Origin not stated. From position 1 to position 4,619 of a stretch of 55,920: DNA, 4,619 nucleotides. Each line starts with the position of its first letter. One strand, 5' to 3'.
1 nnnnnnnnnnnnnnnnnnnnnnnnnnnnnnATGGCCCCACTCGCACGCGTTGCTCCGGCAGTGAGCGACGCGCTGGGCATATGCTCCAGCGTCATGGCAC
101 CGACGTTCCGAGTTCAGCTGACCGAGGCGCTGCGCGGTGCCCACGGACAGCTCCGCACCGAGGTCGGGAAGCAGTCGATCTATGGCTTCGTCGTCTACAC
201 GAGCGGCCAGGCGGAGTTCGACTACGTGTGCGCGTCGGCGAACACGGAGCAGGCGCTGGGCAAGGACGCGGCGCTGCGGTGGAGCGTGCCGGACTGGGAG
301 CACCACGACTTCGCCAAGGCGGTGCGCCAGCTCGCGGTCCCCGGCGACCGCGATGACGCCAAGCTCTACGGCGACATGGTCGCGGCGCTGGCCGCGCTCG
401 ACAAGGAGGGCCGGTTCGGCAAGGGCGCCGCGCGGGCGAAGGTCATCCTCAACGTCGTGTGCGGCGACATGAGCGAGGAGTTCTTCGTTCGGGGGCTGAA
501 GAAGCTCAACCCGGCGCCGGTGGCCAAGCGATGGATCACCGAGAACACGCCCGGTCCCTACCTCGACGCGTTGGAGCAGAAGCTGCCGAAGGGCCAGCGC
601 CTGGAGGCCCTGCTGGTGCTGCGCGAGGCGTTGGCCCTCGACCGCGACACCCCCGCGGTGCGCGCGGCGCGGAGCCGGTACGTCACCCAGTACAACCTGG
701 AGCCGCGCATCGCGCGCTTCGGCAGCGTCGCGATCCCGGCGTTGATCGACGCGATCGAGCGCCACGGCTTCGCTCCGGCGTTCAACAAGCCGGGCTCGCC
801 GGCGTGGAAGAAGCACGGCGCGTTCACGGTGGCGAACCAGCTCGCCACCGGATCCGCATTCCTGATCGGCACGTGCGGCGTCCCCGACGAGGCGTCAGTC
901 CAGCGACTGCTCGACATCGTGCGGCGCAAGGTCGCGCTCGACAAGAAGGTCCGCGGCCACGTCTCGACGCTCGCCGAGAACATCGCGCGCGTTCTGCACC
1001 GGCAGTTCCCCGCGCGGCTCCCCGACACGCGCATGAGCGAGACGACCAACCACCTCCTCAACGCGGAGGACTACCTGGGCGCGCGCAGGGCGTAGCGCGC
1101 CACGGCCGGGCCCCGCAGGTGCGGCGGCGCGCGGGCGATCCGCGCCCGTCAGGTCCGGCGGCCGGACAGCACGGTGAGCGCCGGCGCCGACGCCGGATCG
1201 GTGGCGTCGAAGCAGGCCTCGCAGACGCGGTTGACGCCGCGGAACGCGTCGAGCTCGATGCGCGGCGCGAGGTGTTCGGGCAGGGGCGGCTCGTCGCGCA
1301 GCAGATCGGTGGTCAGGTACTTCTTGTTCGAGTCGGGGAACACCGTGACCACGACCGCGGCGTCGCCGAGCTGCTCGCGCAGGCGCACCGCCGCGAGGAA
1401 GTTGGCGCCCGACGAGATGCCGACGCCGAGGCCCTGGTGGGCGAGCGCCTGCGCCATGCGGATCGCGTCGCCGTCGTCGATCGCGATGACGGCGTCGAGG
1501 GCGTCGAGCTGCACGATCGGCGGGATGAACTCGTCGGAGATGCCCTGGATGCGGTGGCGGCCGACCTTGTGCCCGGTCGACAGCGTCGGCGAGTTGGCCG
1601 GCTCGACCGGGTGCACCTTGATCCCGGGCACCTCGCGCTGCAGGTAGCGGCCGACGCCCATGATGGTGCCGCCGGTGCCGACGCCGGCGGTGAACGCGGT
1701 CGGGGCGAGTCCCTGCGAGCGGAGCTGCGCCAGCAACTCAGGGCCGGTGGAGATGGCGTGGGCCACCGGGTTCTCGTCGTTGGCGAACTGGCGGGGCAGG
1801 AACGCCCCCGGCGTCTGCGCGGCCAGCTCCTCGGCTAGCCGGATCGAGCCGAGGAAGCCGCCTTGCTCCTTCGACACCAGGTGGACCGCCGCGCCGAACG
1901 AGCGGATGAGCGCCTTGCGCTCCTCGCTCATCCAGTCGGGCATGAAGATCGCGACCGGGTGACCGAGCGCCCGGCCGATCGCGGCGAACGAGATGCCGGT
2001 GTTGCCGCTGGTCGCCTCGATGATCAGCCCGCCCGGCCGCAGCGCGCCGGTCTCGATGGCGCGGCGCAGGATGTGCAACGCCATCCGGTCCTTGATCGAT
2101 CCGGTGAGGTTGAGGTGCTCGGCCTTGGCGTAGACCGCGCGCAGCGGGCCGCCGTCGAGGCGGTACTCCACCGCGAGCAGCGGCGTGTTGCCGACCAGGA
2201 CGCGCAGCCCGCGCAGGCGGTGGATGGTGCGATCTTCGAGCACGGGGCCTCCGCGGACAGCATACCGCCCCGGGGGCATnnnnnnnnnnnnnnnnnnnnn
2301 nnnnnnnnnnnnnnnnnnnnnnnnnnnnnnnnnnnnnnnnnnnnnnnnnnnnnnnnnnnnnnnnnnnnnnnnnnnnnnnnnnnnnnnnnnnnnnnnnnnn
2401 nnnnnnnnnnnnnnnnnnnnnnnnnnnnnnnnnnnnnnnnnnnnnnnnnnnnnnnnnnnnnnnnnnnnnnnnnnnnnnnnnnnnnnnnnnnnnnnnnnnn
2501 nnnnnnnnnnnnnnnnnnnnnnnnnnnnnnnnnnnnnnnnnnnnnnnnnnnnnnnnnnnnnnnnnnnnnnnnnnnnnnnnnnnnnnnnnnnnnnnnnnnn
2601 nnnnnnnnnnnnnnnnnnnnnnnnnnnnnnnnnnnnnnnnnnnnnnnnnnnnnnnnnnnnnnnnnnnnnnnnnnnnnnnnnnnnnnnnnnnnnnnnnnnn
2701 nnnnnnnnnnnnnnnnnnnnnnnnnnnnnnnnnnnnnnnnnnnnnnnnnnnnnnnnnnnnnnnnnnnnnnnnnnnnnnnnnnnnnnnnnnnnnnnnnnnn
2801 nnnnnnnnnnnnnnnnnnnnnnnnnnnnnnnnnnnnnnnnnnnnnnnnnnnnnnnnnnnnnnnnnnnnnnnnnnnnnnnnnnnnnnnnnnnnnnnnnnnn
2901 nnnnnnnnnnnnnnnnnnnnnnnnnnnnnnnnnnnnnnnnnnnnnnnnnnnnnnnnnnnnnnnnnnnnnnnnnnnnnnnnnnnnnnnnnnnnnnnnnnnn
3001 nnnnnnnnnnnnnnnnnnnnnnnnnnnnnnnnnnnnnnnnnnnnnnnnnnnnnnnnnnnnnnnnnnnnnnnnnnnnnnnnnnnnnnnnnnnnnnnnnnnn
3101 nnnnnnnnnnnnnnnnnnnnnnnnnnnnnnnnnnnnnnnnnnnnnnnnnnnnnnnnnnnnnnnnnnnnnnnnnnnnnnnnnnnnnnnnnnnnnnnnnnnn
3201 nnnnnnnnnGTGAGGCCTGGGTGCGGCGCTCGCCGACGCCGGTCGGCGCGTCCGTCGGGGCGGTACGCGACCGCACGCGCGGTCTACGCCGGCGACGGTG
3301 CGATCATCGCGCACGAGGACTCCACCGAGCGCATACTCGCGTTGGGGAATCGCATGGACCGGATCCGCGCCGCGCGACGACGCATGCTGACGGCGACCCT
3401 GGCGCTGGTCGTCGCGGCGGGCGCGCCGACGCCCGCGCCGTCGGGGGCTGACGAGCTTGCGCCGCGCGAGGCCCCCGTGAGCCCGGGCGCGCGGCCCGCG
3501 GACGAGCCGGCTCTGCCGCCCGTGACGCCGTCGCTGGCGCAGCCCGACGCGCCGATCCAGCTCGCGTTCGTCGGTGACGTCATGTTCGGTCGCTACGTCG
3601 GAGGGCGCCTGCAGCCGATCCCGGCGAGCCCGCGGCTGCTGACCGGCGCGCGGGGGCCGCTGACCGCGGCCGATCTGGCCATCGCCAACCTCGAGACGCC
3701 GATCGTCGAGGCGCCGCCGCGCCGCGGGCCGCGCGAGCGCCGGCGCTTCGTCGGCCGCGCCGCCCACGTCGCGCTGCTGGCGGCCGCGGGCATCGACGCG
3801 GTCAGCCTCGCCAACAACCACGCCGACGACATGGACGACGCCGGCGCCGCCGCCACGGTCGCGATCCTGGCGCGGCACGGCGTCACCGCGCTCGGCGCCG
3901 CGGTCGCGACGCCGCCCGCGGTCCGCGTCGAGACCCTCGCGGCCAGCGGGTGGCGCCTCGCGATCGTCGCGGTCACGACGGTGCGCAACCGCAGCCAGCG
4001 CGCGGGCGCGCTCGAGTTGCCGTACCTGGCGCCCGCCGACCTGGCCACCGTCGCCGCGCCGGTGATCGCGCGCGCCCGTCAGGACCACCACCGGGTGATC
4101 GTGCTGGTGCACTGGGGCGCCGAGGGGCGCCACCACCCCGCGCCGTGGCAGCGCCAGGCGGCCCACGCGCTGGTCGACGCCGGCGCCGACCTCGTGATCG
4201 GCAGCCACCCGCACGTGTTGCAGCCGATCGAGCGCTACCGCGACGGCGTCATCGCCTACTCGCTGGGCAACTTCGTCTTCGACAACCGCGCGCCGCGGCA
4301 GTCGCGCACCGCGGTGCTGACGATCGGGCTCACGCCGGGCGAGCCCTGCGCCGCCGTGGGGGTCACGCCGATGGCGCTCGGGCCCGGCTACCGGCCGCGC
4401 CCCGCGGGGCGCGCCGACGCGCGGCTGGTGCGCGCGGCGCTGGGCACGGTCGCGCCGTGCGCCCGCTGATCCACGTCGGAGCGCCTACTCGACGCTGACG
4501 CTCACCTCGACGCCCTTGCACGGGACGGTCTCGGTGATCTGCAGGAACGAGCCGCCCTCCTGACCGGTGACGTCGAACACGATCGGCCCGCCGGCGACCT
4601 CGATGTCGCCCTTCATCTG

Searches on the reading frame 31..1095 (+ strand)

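Call 87: search_protein_families(library=pfam, proteins=[window:31-1095:+], max_evalue=0.001)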
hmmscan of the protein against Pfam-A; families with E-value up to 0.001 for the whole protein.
window:31-1095:+ (354 aa): 1 family
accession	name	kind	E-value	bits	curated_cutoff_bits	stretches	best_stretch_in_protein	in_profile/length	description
PF14136.11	DUF4303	-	3e-19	69.7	23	1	30-161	1-155/155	Domain of unknown function (DUF4303)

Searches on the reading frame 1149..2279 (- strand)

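Call 87: search_protein_families(library=pfam, proteins=[window:1149-2279:-], max_evalue=0.001)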
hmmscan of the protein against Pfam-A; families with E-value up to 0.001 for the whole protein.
window:1149-2279:- (376 aa): 1 family
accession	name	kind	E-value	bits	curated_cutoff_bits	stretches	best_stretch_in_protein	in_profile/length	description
PF00291.31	PALP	-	2.1e-67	228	35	1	28-316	4-295/295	Pyridoxal-phosphate dependent enzyme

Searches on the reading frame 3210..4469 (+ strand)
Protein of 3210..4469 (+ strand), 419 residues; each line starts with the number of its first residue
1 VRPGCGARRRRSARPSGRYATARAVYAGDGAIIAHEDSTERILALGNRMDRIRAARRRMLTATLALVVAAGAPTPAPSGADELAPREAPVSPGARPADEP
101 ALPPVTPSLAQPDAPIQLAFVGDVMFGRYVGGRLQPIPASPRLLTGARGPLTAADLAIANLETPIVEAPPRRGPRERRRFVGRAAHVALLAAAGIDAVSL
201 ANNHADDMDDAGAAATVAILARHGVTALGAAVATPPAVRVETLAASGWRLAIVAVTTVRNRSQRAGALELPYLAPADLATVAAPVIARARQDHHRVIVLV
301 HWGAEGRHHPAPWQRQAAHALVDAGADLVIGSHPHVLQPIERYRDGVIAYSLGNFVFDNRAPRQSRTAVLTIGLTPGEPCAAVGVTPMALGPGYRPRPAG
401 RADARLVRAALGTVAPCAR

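Call 87: search_protein_families(library=pfam, proteins=[window:3210-4469:+], max_evalue=0.001)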
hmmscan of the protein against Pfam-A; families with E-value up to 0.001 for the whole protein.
window:3210-4469:+ (419 aa): 1 family
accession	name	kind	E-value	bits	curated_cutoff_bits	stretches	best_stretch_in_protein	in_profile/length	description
PF09587.15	PGA_cap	-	2e-58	198.3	27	1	118-358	2-254/255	Bacterial capsule synthesis protein PGA_cap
